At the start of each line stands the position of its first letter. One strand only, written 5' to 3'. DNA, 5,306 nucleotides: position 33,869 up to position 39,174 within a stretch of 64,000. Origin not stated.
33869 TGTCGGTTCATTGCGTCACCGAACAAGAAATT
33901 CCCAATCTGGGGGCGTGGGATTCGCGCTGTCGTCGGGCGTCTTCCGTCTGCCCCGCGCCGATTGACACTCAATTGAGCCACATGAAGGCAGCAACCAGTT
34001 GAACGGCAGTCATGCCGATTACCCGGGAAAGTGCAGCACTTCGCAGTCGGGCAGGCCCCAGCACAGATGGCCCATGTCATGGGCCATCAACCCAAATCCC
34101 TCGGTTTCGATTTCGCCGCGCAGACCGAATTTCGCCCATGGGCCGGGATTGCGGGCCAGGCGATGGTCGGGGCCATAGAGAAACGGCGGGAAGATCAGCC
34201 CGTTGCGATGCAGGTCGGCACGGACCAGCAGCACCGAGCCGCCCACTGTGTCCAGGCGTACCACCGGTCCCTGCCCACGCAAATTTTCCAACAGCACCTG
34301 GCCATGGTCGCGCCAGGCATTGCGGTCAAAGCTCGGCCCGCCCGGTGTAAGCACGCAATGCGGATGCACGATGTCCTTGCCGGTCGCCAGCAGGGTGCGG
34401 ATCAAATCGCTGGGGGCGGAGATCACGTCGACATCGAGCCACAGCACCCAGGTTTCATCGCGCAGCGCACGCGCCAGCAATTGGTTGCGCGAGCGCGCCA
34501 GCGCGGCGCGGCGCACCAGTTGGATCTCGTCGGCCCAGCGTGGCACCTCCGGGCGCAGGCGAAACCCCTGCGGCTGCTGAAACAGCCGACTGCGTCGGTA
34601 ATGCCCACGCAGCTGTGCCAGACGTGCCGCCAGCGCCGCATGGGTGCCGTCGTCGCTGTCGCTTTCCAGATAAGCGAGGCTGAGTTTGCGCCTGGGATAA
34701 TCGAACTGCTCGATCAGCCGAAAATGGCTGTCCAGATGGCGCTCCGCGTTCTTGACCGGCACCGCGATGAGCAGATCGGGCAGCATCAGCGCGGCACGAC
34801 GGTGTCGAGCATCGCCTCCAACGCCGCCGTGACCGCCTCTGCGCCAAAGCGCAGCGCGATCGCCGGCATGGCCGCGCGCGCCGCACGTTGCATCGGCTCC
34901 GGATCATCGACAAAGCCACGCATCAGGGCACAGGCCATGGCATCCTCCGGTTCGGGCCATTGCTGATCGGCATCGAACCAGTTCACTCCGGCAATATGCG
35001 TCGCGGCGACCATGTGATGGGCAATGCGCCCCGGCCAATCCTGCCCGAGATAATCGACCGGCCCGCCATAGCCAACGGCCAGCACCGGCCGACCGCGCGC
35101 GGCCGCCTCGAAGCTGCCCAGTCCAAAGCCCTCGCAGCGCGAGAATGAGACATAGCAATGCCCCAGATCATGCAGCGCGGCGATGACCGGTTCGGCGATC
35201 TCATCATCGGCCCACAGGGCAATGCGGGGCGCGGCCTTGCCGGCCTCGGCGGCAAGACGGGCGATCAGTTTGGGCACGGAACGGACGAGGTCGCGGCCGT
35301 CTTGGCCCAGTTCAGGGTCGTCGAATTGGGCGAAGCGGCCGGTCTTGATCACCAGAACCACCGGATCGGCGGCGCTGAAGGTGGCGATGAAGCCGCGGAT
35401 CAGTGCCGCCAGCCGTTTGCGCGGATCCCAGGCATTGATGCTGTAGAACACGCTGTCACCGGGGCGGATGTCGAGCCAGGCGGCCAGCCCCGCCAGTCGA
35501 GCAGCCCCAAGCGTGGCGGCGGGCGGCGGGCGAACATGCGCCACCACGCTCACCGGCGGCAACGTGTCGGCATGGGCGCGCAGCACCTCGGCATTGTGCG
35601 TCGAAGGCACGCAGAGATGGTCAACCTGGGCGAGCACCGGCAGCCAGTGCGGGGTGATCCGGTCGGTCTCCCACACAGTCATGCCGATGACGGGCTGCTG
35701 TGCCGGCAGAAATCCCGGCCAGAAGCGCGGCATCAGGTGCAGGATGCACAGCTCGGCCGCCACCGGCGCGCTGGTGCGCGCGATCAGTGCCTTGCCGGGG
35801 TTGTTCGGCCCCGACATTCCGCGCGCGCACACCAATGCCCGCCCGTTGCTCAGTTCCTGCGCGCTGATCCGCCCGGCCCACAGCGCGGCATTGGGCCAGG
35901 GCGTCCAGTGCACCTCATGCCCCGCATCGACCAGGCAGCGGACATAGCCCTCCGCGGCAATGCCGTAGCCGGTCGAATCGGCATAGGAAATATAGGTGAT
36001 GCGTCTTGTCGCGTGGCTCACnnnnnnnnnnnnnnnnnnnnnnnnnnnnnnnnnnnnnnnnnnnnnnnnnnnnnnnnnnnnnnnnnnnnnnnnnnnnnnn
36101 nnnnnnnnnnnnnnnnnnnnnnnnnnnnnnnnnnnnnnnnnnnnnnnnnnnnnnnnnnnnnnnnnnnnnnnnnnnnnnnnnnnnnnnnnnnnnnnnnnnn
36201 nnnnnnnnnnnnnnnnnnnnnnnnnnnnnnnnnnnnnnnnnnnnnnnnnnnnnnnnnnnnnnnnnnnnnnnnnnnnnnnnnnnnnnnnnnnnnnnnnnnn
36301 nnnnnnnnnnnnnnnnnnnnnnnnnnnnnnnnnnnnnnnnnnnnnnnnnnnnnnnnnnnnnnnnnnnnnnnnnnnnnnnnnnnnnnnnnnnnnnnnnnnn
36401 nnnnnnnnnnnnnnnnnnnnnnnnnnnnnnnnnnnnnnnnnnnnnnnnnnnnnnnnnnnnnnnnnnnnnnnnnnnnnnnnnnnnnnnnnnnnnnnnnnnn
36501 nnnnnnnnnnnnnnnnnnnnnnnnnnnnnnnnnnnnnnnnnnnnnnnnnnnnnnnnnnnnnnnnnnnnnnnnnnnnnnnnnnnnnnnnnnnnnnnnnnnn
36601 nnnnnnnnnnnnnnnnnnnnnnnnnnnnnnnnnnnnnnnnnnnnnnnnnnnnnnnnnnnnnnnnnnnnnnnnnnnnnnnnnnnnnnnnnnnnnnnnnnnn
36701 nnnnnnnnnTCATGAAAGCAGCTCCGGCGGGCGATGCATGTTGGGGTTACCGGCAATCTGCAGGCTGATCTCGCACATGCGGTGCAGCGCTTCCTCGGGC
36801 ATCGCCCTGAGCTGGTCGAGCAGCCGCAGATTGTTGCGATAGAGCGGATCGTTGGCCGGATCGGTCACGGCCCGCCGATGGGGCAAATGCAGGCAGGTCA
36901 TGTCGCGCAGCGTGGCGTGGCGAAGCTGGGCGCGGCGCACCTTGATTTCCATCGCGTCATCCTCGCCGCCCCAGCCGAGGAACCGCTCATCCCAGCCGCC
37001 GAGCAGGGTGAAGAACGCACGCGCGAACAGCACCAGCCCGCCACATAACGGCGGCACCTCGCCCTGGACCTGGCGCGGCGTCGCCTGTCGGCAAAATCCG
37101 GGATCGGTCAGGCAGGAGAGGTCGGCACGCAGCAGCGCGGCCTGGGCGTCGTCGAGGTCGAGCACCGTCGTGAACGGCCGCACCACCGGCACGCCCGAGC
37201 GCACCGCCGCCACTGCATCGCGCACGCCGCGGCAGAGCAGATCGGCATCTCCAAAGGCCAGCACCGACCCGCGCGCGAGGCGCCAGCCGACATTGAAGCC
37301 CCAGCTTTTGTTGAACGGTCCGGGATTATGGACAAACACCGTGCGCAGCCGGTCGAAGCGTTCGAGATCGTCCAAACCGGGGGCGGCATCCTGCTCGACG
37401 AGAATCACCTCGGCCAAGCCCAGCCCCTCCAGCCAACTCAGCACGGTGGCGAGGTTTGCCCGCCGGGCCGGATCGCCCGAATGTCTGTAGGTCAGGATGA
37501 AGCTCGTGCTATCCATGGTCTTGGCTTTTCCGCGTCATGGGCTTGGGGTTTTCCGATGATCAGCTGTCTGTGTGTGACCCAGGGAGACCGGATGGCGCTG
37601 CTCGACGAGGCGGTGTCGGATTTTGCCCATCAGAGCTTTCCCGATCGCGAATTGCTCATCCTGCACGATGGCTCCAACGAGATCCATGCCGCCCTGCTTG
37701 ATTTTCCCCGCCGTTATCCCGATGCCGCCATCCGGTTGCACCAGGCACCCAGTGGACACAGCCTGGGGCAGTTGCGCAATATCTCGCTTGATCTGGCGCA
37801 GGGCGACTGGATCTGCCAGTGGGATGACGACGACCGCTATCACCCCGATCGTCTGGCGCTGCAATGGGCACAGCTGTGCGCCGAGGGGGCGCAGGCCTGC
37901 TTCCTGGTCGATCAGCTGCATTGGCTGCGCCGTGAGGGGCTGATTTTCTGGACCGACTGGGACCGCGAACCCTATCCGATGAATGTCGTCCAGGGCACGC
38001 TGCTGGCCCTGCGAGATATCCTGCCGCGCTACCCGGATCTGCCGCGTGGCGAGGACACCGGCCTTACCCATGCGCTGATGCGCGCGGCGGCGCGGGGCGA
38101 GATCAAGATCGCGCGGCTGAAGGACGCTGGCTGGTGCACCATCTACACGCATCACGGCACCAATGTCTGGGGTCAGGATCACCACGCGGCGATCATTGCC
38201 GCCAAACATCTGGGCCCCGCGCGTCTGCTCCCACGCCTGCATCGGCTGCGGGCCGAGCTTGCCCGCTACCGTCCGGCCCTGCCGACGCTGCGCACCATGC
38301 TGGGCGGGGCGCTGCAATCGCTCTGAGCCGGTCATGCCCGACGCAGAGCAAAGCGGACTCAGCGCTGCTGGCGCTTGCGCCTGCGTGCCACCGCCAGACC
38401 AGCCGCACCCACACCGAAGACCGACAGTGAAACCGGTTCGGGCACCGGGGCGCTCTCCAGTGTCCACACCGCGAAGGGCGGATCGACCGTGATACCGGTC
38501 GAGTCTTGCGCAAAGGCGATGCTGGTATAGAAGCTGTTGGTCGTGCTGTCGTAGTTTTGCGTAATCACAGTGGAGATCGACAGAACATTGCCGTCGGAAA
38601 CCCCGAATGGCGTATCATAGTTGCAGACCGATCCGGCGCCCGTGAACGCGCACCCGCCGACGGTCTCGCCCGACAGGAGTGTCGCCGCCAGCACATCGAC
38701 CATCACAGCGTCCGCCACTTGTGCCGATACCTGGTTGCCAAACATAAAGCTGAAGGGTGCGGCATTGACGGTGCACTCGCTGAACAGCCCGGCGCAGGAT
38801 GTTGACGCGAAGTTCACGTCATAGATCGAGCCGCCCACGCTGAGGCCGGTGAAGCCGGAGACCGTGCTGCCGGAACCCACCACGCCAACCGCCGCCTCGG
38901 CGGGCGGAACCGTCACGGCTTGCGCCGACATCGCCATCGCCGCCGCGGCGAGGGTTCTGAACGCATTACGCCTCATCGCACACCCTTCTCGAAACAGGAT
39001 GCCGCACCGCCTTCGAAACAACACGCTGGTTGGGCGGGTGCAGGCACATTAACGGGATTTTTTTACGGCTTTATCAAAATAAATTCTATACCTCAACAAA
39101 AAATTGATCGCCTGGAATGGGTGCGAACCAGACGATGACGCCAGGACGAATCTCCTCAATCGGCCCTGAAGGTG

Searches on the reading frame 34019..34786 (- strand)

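Call 30: search_protein_families(library=pfam, proteins=[window:34019-34786:-], max_evalue=0.001)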
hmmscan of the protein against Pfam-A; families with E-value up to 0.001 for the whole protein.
window:34019-34786:- (255 aa): 3 families
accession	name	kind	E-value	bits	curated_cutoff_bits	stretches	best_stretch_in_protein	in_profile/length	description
PF03452.20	Anp1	-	7.6e-43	147.3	28.8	2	4-161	22-192/263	Anp1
PF00535.33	Glycos_transf_2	-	8.4e-05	23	23.3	0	92-159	62-130/168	Glycosyl transferase family 2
PF11735.13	CAP59_mtransfer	-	0.00046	20.4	28.8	1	22-136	23-140/242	Cryptococcal mannosyltransferase 1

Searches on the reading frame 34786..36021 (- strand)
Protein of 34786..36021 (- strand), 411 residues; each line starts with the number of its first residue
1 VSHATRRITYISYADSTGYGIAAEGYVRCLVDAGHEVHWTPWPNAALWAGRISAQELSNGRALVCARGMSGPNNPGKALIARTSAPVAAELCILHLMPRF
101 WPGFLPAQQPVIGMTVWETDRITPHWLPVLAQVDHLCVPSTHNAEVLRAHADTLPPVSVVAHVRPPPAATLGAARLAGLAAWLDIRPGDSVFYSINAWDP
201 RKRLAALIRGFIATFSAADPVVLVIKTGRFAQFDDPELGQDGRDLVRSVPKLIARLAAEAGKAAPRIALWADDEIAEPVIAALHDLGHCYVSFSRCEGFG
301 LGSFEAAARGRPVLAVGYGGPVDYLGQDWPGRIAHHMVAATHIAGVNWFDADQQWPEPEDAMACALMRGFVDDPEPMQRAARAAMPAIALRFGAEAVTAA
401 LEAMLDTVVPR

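Call 30: search_protein_families(library=pfam, proteins=[window:34786-36021:-], max_evalue=0.001)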
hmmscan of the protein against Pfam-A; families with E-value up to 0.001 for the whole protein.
window:34786-36021:- (411 aa): 1 family
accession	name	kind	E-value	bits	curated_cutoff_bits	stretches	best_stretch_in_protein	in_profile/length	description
PF20706.3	GT4-conflict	-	9.8e-06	25.2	26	1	290-366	285-351/385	Family 4 Glycosyltransferase in conflict systems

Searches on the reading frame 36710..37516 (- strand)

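Call 30: search_protein_families(library=pfam, proteins=[window:36710-37516:-], max_evalue=0.001)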
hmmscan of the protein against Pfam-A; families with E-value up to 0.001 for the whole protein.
window:36710-37516:- (268 aa): 1 family
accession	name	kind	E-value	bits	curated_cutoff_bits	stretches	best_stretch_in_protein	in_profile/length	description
PF02709.20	Glyco_transf_7C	-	7.3e-10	38.8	23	1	149-203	11-65/78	N-terminal domain of galactosyltransferase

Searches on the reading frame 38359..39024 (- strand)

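Call 31: search_protein_families(library=pfam, proteins=[window:38359-39024:-], max_evalue=0.01)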
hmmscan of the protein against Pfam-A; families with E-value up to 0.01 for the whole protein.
window:38359-39024:- (221 aa): 1 family
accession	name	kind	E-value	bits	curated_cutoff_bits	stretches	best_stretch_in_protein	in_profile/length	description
PF07589.16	PEP-CTERM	-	0.0001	22.7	20.7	1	193-216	1-24/24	PEP-CTERM motif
